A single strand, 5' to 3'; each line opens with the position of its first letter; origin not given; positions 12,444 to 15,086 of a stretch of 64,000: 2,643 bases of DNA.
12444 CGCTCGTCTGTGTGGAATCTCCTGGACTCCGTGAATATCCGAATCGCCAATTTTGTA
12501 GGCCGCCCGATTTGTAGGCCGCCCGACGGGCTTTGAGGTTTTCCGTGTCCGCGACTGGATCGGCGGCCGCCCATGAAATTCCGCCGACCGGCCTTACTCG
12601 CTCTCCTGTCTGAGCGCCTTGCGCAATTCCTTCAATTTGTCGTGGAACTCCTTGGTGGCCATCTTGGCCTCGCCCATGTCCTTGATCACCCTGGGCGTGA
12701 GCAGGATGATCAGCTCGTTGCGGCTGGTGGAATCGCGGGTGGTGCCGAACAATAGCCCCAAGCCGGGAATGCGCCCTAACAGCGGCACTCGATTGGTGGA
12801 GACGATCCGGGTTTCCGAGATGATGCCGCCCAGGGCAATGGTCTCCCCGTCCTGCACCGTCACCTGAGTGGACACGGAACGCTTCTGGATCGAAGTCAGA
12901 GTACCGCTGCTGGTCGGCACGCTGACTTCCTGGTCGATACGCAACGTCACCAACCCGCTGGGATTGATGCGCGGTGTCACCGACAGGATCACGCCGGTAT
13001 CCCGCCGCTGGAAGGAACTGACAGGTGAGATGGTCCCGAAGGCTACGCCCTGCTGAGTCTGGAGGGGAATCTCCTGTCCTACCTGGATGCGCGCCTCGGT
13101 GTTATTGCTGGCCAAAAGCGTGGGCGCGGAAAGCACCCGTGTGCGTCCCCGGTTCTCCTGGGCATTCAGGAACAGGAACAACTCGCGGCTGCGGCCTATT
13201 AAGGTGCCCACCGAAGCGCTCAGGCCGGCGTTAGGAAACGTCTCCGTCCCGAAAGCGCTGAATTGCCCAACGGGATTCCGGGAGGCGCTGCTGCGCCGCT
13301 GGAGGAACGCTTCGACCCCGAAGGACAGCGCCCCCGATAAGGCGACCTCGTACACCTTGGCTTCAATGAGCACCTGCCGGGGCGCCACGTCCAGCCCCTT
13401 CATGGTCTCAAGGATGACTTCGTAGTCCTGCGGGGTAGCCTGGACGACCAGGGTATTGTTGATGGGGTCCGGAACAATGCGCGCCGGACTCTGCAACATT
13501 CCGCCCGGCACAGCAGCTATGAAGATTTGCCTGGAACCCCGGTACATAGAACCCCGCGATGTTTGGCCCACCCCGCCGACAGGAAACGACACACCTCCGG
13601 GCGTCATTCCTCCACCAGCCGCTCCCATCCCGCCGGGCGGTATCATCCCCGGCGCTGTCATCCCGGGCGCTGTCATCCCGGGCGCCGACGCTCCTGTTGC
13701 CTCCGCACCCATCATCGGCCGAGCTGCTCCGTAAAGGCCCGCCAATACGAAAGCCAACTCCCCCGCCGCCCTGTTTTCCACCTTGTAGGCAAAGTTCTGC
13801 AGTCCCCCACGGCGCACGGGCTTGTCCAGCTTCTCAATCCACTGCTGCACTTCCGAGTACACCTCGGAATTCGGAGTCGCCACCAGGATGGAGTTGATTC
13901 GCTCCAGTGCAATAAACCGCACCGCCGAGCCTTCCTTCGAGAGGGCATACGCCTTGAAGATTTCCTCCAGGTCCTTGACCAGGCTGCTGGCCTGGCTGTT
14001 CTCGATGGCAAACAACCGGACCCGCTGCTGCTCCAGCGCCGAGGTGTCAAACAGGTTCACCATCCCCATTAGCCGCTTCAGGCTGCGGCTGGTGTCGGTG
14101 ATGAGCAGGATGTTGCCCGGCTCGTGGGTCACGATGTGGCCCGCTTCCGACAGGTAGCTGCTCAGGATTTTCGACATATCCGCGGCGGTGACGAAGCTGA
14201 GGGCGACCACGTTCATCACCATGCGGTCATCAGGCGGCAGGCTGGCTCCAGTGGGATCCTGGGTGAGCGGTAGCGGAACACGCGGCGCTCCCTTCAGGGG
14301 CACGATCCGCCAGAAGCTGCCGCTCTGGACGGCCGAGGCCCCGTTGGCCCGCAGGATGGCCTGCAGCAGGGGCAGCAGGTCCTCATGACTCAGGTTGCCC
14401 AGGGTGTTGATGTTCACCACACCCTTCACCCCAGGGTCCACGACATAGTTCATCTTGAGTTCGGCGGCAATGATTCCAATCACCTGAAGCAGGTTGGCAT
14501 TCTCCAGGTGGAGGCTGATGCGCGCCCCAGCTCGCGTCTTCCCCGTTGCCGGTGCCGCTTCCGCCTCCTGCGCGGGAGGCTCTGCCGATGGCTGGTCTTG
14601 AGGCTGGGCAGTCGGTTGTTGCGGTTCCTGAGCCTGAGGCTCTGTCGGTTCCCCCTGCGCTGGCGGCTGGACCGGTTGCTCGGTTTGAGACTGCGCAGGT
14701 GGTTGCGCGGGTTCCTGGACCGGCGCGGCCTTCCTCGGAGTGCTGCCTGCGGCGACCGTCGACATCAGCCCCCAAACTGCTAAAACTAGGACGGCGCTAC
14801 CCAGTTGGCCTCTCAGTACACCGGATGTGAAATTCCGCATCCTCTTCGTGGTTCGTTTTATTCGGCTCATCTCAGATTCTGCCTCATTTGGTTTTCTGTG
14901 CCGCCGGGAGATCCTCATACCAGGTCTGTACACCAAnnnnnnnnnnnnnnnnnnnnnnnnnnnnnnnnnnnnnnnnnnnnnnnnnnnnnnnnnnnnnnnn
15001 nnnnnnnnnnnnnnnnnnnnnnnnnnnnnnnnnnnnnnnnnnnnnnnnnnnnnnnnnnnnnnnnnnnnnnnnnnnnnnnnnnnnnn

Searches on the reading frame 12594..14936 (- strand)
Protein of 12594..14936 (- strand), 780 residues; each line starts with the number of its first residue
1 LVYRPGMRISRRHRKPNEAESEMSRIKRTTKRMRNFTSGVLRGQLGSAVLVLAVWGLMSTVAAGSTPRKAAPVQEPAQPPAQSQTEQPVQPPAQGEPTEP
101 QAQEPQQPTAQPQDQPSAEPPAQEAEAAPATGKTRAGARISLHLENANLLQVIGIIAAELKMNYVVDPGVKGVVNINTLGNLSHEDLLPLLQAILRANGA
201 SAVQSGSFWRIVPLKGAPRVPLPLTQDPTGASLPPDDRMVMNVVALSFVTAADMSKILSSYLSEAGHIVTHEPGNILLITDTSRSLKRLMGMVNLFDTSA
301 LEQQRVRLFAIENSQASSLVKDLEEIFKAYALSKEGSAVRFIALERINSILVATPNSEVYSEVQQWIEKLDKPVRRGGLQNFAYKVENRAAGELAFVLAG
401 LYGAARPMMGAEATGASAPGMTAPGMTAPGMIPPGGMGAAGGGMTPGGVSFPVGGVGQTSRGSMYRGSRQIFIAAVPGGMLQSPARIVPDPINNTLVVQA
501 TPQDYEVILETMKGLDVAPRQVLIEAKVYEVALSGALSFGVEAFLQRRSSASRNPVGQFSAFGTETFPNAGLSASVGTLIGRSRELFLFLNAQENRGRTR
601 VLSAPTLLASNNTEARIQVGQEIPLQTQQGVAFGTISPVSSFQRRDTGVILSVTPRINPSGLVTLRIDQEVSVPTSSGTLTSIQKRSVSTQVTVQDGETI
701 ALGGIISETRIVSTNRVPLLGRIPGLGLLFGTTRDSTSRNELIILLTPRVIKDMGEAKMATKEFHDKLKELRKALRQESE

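Call 4: search_protein_families(library=pfam, proteins=[window:12594-14936:-], max_evalue=0.01)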
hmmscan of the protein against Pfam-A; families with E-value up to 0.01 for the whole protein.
window:12594-14936:- (780 aa): 4 families
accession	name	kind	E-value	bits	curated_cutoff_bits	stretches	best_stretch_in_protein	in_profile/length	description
PF00263.26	Secretin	-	1.4e-45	155.3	27.5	1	592-752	1-169/169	Bacterial type II and III secretion system protein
PF03958.22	Secretin_N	-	1.3e-25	89.8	28.2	3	306-375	1-68/69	Bacterial type II/III secretion system short domain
PF21305.2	type_II_gspD_N0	-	3.1e-12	46.6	27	1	144-211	3-71/71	GspD-like, N0 domain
PF15912.10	VIR_N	-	0.0071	16.2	27.7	0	40-127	107-189/258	Virilizer, N-terminal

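Call 5: search_protein_families(library=ncbifam, proteins=[window:12594-14936:-], max_evalue=0.01)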
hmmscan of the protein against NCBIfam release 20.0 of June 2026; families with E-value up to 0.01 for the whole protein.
window:12594-14936:- (780 aa): 10 families
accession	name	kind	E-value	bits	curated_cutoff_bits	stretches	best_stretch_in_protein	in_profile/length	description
TIGR02517.1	type_II_gspD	equivalog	2e-126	422.9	351.35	1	143-758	2-597/600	type II secretion system secretin GspD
TIGR02515.1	IV_pilus_PilQ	subfamily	3.8e-64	217.3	284.35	2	482-752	132-428/428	type IV pilus secretin PilQ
NF010083.0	PRK13568.1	equivalog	4.9e-43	147.5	554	2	478-752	145-418/419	DNA uptake porin HofQ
TIGR02519.1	pilus_MshL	equivalog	1.3e-36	126.1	250.2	1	495-751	9-290/290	pilus (MSHA type) biogenesis protein MshL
NF007851.2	PRK10560.1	exception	1.6e-36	126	598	2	484-752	143-410/412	DNA uptake porin HofQ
TIGR02516.1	type_III_yscC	equivalog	6.4e-32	110.7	238.45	1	481-753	195-463/463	type III secretion system outer membrane ring subunit SctC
NF011873.0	PRK15346.1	equivalog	3.1e-19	69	524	1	487-737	238-480/499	EscC/YscC/HrcC family type III secretion system outer membrane ring protein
NF042912.1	Amuc_1098_fam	equivalog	4.2e-18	64.8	750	1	684-756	729-801/805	Amuc_1098 family type IV pilus outer membrane protein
TIGR02520.1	pilus_B_mal_scr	equivalog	2.9e-05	22.8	287.65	1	485-748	237-511/513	PilN family type IVB pilus formation outer membrane protein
NF033761.1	gliding_GltJ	equivalog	0.0013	17.9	450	1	15-132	347-465/671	adventurous gliding motility protein GltJ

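Call 75: find_homologous_proteins(query=window:12594-14936:-, max_evalue=1e-100)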
Query window:12594-14936:- (780 aa): 116 proteins with E <= 1e-100 among 8000 candidates.
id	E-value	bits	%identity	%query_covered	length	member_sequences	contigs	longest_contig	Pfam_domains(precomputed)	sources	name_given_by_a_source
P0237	0.0e+0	1597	98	97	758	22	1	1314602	PF21305.3,PF03958.23,PF00263.27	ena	-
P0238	0.0e+0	1246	85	82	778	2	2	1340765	PF21305.3,PF03958.23,PF00263.27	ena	-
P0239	0.0e+0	1243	83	83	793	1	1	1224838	PF21305.3,PF03958.23,PF00263.27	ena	-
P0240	0.0e+0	1156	76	96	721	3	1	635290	PF21305.3,PF03958.23,PF00263.27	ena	-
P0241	0.0e+0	1156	80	83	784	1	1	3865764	PF21305.3,PF03958.23,PF00263.27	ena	-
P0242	0.0e+0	1128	73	97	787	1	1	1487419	PF21305.3,PF03958.23,PF00263.27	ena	-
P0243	4.2e-273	926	66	82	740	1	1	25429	PF21305.3,PF03958.23,PF00263.27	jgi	-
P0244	7.9e-266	902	68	83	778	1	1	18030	PF21305.3,PF03958.23,PF00263.27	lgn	-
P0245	3.6e-264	897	69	82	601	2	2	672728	PF21305.3,PF03958.23,PF00263.27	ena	-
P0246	1.3e-263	895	67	84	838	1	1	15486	PF21305.3,PF03958.23,PF00263.27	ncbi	-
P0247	5.7e-256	869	78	34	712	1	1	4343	PF21305.3,PF03958.23,PF00263.27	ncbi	-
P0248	7.3e-251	853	64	82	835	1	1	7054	PF21305.3,PF03958.23,PF00263.27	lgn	-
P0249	9.5e-249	846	70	36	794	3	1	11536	PF21305.3,PF03958.23,PF00263.27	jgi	jgi:general secretion pathway protein D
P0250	1.7e-247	841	67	37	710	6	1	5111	PF21305.3,PF03958.23,PF00263.27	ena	-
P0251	2.6e-247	841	62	82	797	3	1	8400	PF21305.3,PF03958.23,PF00263.27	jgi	-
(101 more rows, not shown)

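Call 76: find_encoding_contigs(protein=P0237, flank=10000, max_places=3)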
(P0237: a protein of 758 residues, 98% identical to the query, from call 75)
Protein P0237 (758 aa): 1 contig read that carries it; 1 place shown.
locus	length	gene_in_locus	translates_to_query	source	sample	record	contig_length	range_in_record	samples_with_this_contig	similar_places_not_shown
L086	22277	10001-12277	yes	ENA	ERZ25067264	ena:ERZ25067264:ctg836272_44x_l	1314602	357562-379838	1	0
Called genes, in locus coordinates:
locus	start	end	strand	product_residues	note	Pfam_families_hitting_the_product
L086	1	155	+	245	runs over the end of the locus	PF13490:zf-HC2 (weak)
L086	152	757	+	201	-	-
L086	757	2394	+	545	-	PF05157:MshEN, PF00437:T2SSE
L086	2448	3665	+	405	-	PF28597:T2SSF_N (weak), PF00482:T2SSF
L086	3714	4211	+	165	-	PF07963:N_methyl (weak), PF08334:T2SSG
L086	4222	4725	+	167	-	PF07963:N_methyl (weak)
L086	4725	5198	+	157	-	PF07963:N_methyl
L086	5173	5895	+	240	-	-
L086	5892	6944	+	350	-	PF12836:HHH_3 (faint), PF21687:T2SSK_1st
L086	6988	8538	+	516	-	PF05137:PilN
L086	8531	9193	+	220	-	PF10741:T2SSM_b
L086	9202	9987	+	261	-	-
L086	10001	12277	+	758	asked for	PF21305:type_II_gspD_N0, PF03958:Secretin_N, PF00263:Secretin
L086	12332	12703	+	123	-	PF05635:23S_rRNA_IVP, PF22296:bAvd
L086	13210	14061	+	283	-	-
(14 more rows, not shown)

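Call 77: find_encoding_contigs(protein=P0238, flank=10000, max_places=3)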
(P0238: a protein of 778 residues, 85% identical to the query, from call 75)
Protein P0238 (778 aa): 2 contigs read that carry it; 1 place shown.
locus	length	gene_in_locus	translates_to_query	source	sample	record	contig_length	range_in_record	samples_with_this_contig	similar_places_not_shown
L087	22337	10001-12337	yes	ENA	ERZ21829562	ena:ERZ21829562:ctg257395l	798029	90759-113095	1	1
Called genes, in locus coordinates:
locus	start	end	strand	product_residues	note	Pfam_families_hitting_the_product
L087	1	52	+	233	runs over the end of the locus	PF13490:zf-HC2 (faint)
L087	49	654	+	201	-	-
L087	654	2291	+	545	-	PF05157:MshEN, PF00437:T2SSE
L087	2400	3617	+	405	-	PF28597:T2SSF_N, PF00482:T2SSF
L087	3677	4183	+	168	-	PF07963:N_methyl (weak), PF08334:T2SSG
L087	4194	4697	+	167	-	PF07963:N_methyl (weak)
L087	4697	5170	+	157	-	PF07963:N_methyl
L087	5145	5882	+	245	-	-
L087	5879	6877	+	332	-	PF21687:T2SSK_1st, PF03934:T2SSK (faint), PF12836:HHH_3 (faint)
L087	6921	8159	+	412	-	-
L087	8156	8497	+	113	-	PF05137:PilN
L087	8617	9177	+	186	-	PF10741:T2SSM_b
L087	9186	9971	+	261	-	-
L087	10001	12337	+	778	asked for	PF21305:type_II_gspD_N0, PF03958:Secretin_N, PF00263:Secretin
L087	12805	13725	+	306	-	-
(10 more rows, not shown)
